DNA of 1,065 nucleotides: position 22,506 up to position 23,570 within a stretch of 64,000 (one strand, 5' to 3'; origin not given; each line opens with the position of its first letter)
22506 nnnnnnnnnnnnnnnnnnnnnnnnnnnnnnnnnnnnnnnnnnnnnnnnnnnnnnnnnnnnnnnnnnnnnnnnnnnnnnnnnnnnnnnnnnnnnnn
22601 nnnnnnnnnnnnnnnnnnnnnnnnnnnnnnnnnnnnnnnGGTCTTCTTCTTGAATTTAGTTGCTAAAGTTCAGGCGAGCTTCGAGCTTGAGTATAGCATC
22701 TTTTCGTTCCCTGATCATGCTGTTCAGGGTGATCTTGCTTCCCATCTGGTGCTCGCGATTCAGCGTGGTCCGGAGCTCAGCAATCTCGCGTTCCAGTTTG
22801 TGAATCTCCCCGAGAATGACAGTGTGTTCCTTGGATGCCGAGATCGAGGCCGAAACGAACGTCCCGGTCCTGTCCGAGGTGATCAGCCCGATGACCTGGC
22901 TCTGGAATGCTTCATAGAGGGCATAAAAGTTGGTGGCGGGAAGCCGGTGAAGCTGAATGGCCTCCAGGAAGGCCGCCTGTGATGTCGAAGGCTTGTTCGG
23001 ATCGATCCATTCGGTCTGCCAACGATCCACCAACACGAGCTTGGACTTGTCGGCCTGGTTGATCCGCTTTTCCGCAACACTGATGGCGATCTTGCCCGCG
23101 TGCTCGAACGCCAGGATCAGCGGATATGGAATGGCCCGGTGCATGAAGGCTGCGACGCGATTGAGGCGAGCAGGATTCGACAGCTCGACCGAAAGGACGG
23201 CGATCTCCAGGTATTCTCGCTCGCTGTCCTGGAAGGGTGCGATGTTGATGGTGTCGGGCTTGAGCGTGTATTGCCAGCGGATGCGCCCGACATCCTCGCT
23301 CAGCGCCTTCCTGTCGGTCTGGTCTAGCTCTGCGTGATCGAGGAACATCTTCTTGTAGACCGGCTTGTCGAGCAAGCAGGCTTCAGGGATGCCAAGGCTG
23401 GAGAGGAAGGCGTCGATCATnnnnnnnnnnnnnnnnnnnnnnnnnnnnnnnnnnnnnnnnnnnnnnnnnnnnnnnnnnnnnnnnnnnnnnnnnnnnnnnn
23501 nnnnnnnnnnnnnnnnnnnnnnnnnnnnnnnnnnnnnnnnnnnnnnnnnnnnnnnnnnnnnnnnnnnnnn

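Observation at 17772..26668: Four-gene SNF2(PLD)-DUF4391-Mod-Res operon: a type III restriction-modification system coupled to a nuclease-helicase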

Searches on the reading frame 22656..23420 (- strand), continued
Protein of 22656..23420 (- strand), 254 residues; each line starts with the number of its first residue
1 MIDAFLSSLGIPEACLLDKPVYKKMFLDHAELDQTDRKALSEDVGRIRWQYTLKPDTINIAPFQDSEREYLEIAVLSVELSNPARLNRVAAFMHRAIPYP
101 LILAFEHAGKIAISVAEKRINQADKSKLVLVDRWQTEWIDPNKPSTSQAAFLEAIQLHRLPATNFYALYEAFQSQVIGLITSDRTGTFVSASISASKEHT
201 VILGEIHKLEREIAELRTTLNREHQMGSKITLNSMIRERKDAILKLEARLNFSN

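Call 84: get_annotated_region(hit=H103, flank=8000)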
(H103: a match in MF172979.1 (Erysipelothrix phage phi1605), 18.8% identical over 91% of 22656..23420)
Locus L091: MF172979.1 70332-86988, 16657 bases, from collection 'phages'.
description: Erysipelothrix phage phi1605, complete genome.
organism: Erysipelothrix phage phi1605 (NCBI taxid 2006938)
taxonomy: Viruses; Duplodnaviria; Heunggongvirae; Uroviricota; Caudoviricetes
host: Erysipelothrix rhusiopathiae ZJ; source: swine; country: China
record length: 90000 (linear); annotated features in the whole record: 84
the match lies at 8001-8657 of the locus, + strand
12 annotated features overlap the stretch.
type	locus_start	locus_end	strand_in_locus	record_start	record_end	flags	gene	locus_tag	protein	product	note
CDS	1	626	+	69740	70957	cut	mef(A)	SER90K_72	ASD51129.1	macrolide-efflux protein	-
CDS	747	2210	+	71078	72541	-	msr(D)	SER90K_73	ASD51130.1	ATPase component of ABC transporter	ATPase components of ABC transporters with duplicated ATPase domains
CDS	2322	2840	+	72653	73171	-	-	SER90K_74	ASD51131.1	hypothetical protein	-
CDS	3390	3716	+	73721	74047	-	-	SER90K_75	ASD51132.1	hypothetical protein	-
CDS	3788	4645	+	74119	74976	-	-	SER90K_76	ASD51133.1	hypothetical protein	-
CDS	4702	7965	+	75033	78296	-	-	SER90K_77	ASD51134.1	DEAD/DEAH box helicase-like protein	Ddhe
CDS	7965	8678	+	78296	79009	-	-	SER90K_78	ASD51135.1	methyl-accepting chemotaxis protein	cheM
CDS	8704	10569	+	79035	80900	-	-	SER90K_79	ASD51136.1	type III restriction-modification system methylation subunit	resIII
CDS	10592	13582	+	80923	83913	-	-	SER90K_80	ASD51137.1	type III restriction enzyme res subunit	resIII; Type III restriction enzyme, res subunit:DEAD/DEAH box helicase, N-terminal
CDS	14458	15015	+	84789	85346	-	-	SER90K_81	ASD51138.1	hypothetical protein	-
CDS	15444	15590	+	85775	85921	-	-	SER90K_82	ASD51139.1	hypothetical protein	-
CDS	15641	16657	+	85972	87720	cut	-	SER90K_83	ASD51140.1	site-specific recombinase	rec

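Call 116: get_annotated_region(hit=H37, flank=8000)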
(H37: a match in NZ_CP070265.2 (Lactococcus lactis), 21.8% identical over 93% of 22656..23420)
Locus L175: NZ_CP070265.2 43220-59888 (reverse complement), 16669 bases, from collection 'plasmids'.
description: Lactococcus lactis subsp. lactis strain UL021 plasmid pUL021B, complete sequence
organism: Lactococcus lactis (NCBI taxid 1360)
taxonomy: Bacteria; Bacillota; Bacilli; Lactobacillales; Streptococcaceae; Lactococcus; Lactococcus lactis
host: -; source: Whole organism,Dairy; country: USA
typing (MOB-suite, as given by PLSDB): conjugative; replicon rep_cluster_633; relaxase MOB_Unknown; mating-pair formation MPF_T
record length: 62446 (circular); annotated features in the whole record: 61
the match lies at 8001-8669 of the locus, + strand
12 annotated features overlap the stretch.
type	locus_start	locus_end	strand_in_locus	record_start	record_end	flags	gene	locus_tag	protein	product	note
CDS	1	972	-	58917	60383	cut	-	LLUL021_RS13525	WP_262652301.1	Y-family DNA polymerase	-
CDS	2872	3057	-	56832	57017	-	-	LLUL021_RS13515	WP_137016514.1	hypothetical protein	-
CDS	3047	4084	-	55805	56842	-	-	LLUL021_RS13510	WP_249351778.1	hypothetical protein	-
CDS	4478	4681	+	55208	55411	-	-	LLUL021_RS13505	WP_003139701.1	helix-turn-helix transcriptional regulator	-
CDS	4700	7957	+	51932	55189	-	-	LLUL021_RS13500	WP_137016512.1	helicase-related protein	-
CDS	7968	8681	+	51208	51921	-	-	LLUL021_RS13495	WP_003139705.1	DUF4391 domain-containing protein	-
CDS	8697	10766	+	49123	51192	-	-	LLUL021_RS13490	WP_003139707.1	site-specific DNA-methyltransferase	-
CDS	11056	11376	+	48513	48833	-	-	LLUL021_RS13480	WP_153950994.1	hypothetical protein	-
CDS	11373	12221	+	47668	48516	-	-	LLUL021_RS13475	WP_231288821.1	DNA methyltransferase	-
CDS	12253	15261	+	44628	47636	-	-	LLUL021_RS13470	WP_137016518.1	DEAD/DEAH box helicase family protein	-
CDS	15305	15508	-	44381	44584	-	-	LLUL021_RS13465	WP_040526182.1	helix-turn-helix domain-containing protein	-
CDS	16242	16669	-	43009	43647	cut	-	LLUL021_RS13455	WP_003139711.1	hypothetical protein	-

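Call 119: search_protein_representatives(alignment_id=A1)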
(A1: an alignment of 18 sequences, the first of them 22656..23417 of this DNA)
Query: 18 sequences, 250 profile positions. Proteins with E-value up to 0.001 (for the whole library): 2103; up to 1e-10: 1159; up to 1e-30: 448. The best 150 are listed.
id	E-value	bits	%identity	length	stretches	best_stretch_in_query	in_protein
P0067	8.3e-106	369.6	-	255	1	1-250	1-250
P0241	4.2e-95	334.5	-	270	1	3-250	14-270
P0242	1.6e-84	299.9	-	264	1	3-250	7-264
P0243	2.2e-83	296.1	-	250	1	1-250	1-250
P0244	1.2e-80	287.2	-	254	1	10-248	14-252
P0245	6.5e-78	278.2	-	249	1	1-246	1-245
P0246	2.3e-77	276.4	-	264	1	5-250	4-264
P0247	4.7e-77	275.4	-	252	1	1-250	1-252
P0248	3.7e-75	269.2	-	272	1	4-249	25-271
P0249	2.5e-72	259.9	-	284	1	2-250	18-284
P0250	6.6e-72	258.5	-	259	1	3-250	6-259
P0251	9.2e-71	254.8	-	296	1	6-249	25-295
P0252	1.3e-70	254.3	-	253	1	3-248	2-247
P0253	3.4e-68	246.3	-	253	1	1-245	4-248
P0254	6.8e-68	245.4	-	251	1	1-249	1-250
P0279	2.0e-59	217.6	-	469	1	6-250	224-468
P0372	5.5e-45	170.3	-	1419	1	5-250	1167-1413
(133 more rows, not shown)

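Call 120: search_protein_families(library=pfam, proteins=[P0372, P0279], max_evalue=0.001)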
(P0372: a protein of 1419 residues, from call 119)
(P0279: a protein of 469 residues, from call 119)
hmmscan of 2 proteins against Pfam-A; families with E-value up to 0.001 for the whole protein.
P0372 (1419 aa): 9 families
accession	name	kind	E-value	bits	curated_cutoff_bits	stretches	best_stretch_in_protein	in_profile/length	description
PF14335.11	DUF4391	-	1.2e-58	199.2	29.9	1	1177-1406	7-232/232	Domain of unknown function (DUF4391)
PF13087.12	AAA_12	-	7.4e-26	91.4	27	1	914-1094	14-194/195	AAA domain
PF13482.12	RNase_H_2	-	3.4e-20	73.1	22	1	321-503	1-164/165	RNase_H superfamily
PF13086.12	AAA_11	-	2e-10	41.3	27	2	739-804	19-92/257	AAA domain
PF13245.12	AAA_19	-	1.1e-07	32.5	25.1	1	733-885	7-129/134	AAA domain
PF13604.12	AAA_30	-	2.1e-07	31.3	27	1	739-888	20-131/191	AAA domain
PF01443.25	Viral_helicase1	-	3.5e-05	24.2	21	0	849-887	59-99/228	Viral superfamily 1 RNA helicase core domain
PF04851.21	ResIII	-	0.00058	20.2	22.5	0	736-858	22-134/164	Type III restriction enzyme, res subunit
PF24883.2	NPHP3_N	-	0.00089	19.9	24.8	0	736-768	21-53/164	Nephrocystin 3, N-terminal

P0279 (469 aa): 1 family
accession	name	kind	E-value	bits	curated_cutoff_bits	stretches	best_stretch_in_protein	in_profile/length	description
PF14335.11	DUF4391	-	3.2e-57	194.5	29.9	1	227-461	1-232/232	Domain of unknown function (DUF4391)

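Call 122: find_encoding_contigs(protein=P0372, flank=8000, max_places=2)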
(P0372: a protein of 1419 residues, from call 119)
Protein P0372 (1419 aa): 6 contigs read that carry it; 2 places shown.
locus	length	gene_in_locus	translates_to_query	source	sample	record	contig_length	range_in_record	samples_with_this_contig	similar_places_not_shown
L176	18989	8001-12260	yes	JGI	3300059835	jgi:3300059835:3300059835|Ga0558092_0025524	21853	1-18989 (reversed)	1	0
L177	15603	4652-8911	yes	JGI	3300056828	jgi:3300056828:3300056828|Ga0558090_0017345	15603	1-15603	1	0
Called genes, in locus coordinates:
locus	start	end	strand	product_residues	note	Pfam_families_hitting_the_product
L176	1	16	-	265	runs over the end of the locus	PF17338:GP88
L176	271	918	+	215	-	-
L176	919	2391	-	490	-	-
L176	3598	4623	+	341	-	-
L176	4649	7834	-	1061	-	PF00176:SNF2-rel_dom (faint), PF04851:ResIII (weak), PF00270:DEAD (faint), PF00271:Helicase_C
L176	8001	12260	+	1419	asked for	PF13482:RNase_H_2, PF13086:AAA_11 (faint), PF13245:AAA_19 (weak), PF13604:AAA_30 (weak), PF13087:AAA_12, PF14335:DUF4391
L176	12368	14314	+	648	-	PF01555:N6_N4_Mtase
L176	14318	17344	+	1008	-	PF00270:DEAD (weak), PF04851:ResIII, PF19778:RE_endonuc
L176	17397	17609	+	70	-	-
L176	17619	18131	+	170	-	PF24405:Pua-like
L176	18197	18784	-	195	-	PF00239:Resolvase, PF02796:HTH_7 (weak)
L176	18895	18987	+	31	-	?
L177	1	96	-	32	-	?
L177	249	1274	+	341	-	-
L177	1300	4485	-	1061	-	PF00176:SNF2-rel_dom (faint), PF04851:ResIII (weak), PF00270:DEAD (faint), PF00271:Helicase_C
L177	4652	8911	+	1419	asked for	PF13482:RNase_H_2, PF13086:AAA_11 (faint), PF13245:AAA_19 (weak), PF13604:AAA_30 (weak), PF13087:AAA_12, PF14335:DUF4391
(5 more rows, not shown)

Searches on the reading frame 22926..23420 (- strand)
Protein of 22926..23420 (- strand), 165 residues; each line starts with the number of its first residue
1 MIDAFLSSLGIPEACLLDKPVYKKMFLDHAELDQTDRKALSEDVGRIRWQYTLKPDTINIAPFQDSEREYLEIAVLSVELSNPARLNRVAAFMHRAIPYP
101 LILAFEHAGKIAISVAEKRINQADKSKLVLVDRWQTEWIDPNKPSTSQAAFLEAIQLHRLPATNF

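Call 50: predict_structure(alignment_id=A3)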
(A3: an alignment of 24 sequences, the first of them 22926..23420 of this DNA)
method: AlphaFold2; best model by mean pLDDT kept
length: 165 residues; sequences in the alignment: 24
mean_pLDDT: 77.4   pTM: 0.76
mean pLDDT of the five models: 77.4, 77.1, 76.7, 74.8, 74.8
residues with pLDDT >= 90: 20; 70-90: 113; 50-70: 26; < 50: 6
segments of 3 or more residues with pLDDT < 50: 160-165
pLDDT, mean of each block of 10 residues (from residue 1): 78 78 70 76 86 68 57 86 88 82 91 85 75 87 84 68 34
secondary structure, 60 per line:
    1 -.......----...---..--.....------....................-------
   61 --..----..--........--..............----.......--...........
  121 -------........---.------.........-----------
elements in order: H2-8 H23-27 H34-43 E44-53 E73-80 H83-96 E101-107 E110-120 E128-135 H146-154
